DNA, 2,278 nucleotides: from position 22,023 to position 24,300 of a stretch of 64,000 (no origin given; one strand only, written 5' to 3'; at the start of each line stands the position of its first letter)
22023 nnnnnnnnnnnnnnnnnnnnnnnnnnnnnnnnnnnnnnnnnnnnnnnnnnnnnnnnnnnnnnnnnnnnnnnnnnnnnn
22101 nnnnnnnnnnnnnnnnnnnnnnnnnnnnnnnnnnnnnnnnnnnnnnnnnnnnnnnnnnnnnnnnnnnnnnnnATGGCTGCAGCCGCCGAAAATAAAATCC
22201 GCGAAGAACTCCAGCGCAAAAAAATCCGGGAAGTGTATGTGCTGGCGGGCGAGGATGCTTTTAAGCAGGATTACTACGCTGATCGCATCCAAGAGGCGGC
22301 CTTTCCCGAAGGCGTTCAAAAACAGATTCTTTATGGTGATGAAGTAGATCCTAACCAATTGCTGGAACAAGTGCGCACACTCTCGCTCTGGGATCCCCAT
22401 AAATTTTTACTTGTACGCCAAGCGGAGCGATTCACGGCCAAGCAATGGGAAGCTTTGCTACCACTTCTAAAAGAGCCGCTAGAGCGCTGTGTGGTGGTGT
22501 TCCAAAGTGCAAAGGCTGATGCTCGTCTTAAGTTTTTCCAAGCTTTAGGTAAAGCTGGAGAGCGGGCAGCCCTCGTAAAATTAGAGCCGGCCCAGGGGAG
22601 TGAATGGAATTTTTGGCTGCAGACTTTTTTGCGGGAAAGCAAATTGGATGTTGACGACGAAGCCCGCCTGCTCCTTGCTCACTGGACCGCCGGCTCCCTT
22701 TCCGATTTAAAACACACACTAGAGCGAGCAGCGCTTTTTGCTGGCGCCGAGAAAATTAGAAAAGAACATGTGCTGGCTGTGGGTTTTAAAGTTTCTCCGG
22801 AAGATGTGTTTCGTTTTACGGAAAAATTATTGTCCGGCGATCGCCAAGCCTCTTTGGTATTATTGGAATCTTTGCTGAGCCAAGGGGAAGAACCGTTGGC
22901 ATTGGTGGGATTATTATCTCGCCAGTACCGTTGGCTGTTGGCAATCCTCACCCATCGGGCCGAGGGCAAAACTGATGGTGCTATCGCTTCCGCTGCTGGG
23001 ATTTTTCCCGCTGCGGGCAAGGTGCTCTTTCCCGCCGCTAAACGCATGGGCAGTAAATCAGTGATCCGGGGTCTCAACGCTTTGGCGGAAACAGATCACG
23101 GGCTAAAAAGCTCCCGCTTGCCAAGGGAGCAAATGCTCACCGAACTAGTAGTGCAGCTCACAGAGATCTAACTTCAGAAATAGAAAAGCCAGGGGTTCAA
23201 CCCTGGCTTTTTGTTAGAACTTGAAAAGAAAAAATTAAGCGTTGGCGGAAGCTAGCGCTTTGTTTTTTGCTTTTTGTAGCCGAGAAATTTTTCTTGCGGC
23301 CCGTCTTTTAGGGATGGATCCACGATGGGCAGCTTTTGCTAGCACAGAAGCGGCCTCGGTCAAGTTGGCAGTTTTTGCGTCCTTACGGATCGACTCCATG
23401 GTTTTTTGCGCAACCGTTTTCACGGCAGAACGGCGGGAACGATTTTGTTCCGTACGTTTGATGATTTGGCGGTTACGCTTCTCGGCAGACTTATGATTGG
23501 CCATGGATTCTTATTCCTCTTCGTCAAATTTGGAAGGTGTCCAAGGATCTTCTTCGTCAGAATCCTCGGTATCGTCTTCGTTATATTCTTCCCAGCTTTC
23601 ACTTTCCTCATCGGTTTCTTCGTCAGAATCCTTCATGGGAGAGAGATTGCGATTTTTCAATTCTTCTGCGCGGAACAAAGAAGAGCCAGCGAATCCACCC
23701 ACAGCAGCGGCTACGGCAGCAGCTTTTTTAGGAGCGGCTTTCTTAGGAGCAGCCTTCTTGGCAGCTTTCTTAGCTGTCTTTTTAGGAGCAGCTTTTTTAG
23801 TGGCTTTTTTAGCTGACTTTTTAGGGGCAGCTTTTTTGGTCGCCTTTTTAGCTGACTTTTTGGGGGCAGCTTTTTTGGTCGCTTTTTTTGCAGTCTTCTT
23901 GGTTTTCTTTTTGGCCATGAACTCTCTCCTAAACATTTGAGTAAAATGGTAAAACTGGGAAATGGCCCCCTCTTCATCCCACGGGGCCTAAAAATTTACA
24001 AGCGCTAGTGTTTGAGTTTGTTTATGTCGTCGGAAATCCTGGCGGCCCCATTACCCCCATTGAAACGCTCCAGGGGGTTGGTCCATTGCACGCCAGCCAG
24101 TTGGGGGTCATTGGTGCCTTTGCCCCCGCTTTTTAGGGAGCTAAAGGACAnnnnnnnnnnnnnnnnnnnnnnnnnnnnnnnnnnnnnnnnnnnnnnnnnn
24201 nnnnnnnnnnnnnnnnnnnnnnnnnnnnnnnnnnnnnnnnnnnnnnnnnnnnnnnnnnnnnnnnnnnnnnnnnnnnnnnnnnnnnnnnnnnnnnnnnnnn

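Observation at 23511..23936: Histone-H1-like KKAAPKK-repeat protein with a poly-acidic Ser/Asp/Glu tail, operonic with rpsT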

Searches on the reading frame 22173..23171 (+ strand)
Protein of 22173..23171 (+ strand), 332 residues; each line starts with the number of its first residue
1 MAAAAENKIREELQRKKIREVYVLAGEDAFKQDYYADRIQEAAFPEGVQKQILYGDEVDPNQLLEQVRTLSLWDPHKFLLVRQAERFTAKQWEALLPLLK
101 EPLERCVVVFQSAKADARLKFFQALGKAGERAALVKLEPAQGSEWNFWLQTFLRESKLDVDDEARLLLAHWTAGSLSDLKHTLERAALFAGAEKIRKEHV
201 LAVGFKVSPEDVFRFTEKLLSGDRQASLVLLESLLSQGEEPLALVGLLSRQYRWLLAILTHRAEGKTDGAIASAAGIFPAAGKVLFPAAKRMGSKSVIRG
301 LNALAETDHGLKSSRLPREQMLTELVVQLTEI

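Call 4: search_protein_families(library=pfam, proteins=[window:22173-23171:+], max_evalue=1)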
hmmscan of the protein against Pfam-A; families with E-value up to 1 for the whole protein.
window:22173-23171:+ (332 aa): 4 families
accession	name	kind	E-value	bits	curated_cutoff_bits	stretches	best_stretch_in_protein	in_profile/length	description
PF21694.2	DNA_pol3_delta_C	-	1.8e-18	67.1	27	1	210-328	2-120/121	DNA polymerase III delta subunit, C-terminal domain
PF13177.12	DNA_pol3_delta2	-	1.3e-05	25.7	27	1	62-116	88-142/161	DNA polymerase III, delta subunit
PF06144.19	DNA_pol3_delta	-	5.2e-05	23.7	21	1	22-127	1-116/124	DNA polymerase III, delta subunit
PF09077.16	Phage-MuB_C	-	0.11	12.8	25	1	173-200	42-71/78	Mu B transposition protein, C terminal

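Call 5: search_protein_families(library=ncbifam, proteins=[window:22173-23171:+], max_evalue=1)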
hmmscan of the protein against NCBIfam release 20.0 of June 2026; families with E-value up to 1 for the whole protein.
window:22173-23171:+ (332 aa): 19 families
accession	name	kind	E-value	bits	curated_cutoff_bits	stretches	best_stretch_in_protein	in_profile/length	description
TIGR01128.2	holA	equivalog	3.8e-57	194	80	1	21-329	1-316/316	DNA polymerase III subunit delta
NF006302.0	PRK08487.1-5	equivalog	2.5e-13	50.4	296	1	13-255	9-243/323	DNA polymerase III subunit delta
TIGR02397.1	dnaX_nterm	equivalog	1.7e-10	40.7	250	1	62-259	104-294/355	DNA polymerase III subunit gamma/tau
NF011510.0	PRK14948.1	equivalog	1.6e-07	30.5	593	1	154-318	196-351/640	DNA polymerase III subunit gamma/tau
NF004046.1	PRK05563.1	equivalog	4.9e-07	29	400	1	149-267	186-303/567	DNA polymerase III subunit gamma/tau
NF004570.0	PRK05907.1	equivalog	4.7e-05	22.7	480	1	51-264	50-267/316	hypothetical protein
NF011514.0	PRK14953.1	equivalog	0.00012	21.1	536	1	77-238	121-275/488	DNA polymerase III subunits gamma and tau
NF011531.0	PRK14971.1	equivalog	0.0018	17.2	685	1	149-256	189-295/614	DNA polymerase III subunit gamma/tau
NF004962.0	PRK06305.1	equivalog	0.0026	17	559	1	147-258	187-297/465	DNA polymerase III subunits gamma and tau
NF001679.0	PRK00440.1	equivalog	0.0038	16.3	303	1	131-237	153-257/322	replication factor C small subunit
NF011522.0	PRK14961.1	equivalog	0.0074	15.2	562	1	77-234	121-271/363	DNA polymerase III subunits gamma and tau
NF006298.0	PRK08487.1-1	equivalog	0.0076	15.7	530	1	8-101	5-96/321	DNA polymerase III subunit delta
NF011523.0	PRK14962.1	equivalog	0.01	14.6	576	1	79-240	121-275/474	DNA polymerase III subunits gamma and tau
NF006280.0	PRK08451.1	equivalog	0.011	14.5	572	1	62-234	104-269/535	DNA polymerase III subunit gamma/tau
TIGR00678.1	holB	equivalog_domain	0.013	15.1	180.6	1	66-117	87-138/188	DNA polymerase III subunit delta'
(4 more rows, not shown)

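Call 12: find_encoding_contigs(protein=window:22173-23171:+, flank=3000, max_places=4)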
Protein window:22173-23171:+ (332 aa): no gene with exactly this product is on record in the collection.

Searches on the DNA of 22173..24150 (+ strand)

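Call 9: search_dna_similar(query=window:22173-24100:+, collection=plasmids, mode=near, max_rows=5)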
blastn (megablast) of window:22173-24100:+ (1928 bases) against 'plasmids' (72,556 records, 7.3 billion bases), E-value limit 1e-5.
No match.

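Call 60: search_rna_families(source=window, start=23150, end=24150, threshold=evalue, max_evalue=5)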
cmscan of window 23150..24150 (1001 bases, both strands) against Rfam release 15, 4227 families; matches with E-value up to 5: 9.
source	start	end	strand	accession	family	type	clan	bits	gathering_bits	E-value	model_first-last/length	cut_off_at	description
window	23173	23267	+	RF01770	rimP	Cis-reg; leader;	-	21.9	47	0.67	23-102/102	no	Gammaprotebacteria rimP leader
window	23814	23972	+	RF02148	MESTIT1_1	Gene; lncRNA;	-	19.8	50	4.1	1-144/144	no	MEST intronic transcript 1, antisense RNA conserved region 1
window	23224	23294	+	RF01808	MicX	Gene; sRNA;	-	18.9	75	0.14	1-194/194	no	MicX Vibrio cholerae sRNA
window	23176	23222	+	RF04121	mir-1289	Gene; miRNA;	-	18.5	66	1.2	1-91/91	no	mir-1289 microRNA precursor family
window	23192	23268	+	RF04339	Plastid-psbJ-3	Cis-reg;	CL00152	17.5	61.7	4.1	1-125/125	no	Plastid-psbJ-3 3UTR RNA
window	23718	23832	+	RF01828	SprD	Gene; sRNA;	-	17.4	100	0.6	1-142/142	no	Small pathogenicity island RNA D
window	23564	23615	-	RF01273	sR34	Gene; snRNA; snoRNA; CD-box;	-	16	40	4.3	1-54/54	no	Small nucleolar RNA sR34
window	23721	23805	+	RF01390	isrG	Gene; sRNA;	-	10.8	100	2.3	125-209/279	no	isrG Hfq binding RNA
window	23799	23970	+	RF02041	HOTTIP_2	Gene; lncRNA;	-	8.1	80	1.7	1-374/374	no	HOXA transcript at the distal tip, conserved region 2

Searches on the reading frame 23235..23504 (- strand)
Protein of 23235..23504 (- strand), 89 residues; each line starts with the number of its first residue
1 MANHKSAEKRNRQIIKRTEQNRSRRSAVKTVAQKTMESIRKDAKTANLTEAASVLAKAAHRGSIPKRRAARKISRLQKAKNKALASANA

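Call 4: search_protein_families(library=pfam, proteins=[window:23235-23504:-], max_evalue=1)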
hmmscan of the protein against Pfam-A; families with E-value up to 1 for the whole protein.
window:23235-23504:- (89 aa): 1 family
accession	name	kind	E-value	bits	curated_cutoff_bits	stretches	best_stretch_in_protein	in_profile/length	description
PF01649.23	Ribosomal_S20p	-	4.6e-17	62.9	29.5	1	2-79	1-81/83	Ribosomal protein S20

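Call 5: search_protein_families(library=ncbifam, proteins=[window:23235-23504:-], max_evalue=1)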
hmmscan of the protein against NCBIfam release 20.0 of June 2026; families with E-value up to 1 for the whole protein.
window:23235-23504:- (89 aa): 1 family
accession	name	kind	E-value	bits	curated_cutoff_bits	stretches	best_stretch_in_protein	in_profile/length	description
TIGR00029.2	S20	equivalog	7.6e-19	68.1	33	1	1-79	1-82/84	30S ribosomal protein S20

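Call 77: list_cluster_members(proteins=[window:23235-23504:-, window:27227-27637:-, window:26312-27223:-, window:30473-31867:-, window:31900-32454:-, window:24005-26302:-, window:23511-23918:-])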
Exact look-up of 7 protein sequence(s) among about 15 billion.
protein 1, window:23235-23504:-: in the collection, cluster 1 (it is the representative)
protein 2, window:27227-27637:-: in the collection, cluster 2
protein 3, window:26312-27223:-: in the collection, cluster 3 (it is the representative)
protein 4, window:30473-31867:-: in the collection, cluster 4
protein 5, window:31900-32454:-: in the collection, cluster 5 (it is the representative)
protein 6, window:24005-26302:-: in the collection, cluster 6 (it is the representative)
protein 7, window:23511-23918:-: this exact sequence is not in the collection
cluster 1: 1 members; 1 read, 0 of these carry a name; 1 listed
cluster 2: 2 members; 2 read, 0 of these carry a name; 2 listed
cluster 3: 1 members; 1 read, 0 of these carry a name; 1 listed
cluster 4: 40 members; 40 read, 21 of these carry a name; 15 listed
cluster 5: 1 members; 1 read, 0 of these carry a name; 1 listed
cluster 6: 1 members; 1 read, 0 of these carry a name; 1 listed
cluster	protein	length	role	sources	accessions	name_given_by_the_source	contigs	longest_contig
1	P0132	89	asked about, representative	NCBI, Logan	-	-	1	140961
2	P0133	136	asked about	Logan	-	-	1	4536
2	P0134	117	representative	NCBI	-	-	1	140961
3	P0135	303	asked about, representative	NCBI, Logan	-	-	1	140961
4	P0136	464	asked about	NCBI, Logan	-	-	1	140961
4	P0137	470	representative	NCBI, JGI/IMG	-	N utilization substance protein A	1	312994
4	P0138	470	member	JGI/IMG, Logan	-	N utilization substance protein A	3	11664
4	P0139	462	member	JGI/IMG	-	transcription termination/antitermination protein NusA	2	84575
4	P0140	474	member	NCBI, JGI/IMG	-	N utilization substance protein A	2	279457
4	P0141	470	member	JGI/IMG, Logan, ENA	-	N utilization substance protein A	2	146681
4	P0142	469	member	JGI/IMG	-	N utilization substance protein A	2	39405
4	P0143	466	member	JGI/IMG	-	N utilization substance protein A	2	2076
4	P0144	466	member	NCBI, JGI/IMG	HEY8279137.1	MAG TPA: transcription termination factor NusA [Bdellovibrionota bacterium] | N utilization substance protein A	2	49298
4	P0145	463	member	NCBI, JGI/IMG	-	N utilization substance protein A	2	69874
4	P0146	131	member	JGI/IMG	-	hypothetical protein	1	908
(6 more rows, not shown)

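Call 78: find_encoding_contigs(protein=window:23235-23504:-, flank=3000, max_places=3)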
Protein window:23235-23504:- (89 aa): no gene with exactly this product is on record in the collection.
